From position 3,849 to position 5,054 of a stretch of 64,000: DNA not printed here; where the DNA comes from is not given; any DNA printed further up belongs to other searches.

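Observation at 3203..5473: Orphan PAAR-domain gene with two unknown neighbours in a slightly lower-GC patch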

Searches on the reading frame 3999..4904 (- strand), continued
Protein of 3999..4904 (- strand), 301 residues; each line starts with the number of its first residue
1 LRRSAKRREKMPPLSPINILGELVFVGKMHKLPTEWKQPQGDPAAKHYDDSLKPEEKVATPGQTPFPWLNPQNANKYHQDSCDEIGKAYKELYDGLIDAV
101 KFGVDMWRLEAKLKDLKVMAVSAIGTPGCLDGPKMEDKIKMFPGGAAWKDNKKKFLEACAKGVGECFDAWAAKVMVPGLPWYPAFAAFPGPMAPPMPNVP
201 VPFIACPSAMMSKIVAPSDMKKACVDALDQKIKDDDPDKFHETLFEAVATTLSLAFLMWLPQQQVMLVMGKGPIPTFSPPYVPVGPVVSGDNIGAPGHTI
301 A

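Call 92: search_solved_structures(query=L001:3523-4086:+, max_evalue=0.01)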
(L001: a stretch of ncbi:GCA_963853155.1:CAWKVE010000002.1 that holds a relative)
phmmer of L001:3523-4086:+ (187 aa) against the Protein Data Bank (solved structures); distinct sequences matched with E-value up to 0.01: 7.
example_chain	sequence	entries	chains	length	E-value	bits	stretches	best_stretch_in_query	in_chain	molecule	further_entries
6j0n_b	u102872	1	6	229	9.5e-10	41.7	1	25-155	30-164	Pvc7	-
9gtp_P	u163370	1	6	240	8.1e-09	38.6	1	26-146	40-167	LysM domain-containing protein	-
6rao_G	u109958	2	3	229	9.2e-09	38.5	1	23-167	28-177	Afp7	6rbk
9rce_H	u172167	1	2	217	7.6e-08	35.5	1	44-145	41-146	Peptidoglycan-binding protein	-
7aeb_M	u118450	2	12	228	2.1e-07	34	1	19-146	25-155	LysM domain-containing protein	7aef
9qgl_7A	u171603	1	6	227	3.1e-06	30.2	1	25-145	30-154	Contractile injection system tube protein N-terminal domain-containing protein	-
8kea_P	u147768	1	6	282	0.0089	19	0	65-154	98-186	tube initiator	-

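Call 93: search_solved_structures(query=L001:4089-5153:+, max_evalue=0.01)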
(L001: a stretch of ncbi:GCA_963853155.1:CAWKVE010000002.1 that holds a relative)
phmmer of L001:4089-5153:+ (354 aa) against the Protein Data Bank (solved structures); distinct sequences matched with E-value up to 0.01: 5.
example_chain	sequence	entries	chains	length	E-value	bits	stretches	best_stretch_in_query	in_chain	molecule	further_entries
9gtr_q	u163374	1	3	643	5.8e-14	55.1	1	50-333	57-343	Gp5/Type VI secretion system Vgr protein OB-fold domain-containing protein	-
9rce_F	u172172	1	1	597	1.4e-10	44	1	51-328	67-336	Type VI secretion system tip protein VgrG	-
7b5h_AJ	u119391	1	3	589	2.6e-10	43.1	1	55-329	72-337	All3320 protein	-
7aef_q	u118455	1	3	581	1.3e-05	27.7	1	55-330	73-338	Phosphoserine phosphatase SerB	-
9qgm_8A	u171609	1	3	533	0.00072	21.9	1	70-326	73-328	Photorhabdus luminescens subsp. laumondii TTO1 complete genome segment 6/17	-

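Call 97: find_encoding_contigs(protein=P0251, flank=10000, max_places=2)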
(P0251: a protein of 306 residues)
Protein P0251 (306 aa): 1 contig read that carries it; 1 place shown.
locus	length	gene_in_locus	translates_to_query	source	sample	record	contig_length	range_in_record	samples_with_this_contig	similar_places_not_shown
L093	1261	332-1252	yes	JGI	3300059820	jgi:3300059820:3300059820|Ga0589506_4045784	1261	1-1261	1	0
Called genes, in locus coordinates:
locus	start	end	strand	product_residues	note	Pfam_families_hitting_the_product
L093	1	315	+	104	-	?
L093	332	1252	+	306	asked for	-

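Call 98: find_encoding_contigs(protein=P0286, flank=10000, max_places=2)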
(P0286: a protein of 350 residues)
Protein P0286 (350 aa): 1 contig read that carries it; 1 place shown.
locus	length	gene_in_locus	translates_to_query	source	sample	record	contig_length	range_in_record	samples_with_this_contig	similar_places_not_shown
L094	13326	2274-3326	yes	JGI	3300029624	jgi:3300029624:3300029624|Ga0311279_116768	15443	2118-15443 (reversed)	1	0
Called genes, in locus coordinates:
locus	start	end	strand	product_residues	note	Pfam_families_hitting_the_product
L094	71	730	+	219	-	PF00392:GntR, PF07729:FCD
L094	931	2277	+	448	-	PF02310:B12-binding, PF04055:Radical_SAM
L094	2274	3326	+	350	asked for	-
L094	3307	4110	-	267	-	-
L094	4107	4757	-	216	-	PF05721:PhyH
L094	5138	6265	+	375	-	PF01734:Patatin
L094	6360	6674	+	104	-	-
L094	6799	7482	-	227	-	-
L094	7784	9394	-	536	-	PF00656:Peptidase_C14, PF08238:Sel1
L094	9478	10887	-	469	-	PF00939:Na_sulph_symp, PF03600:CitMHS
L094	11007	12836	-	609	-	PF01321:Creatinase_N, PF16189:Creatinase_N_2, PF00557:Peptidase_M24, PF16188:Peptidase_M24_C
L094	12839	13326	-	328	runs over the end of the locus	PF00005:ABC_tran, PF13304:AAA_21 (faint), PF08352:oligo_HPY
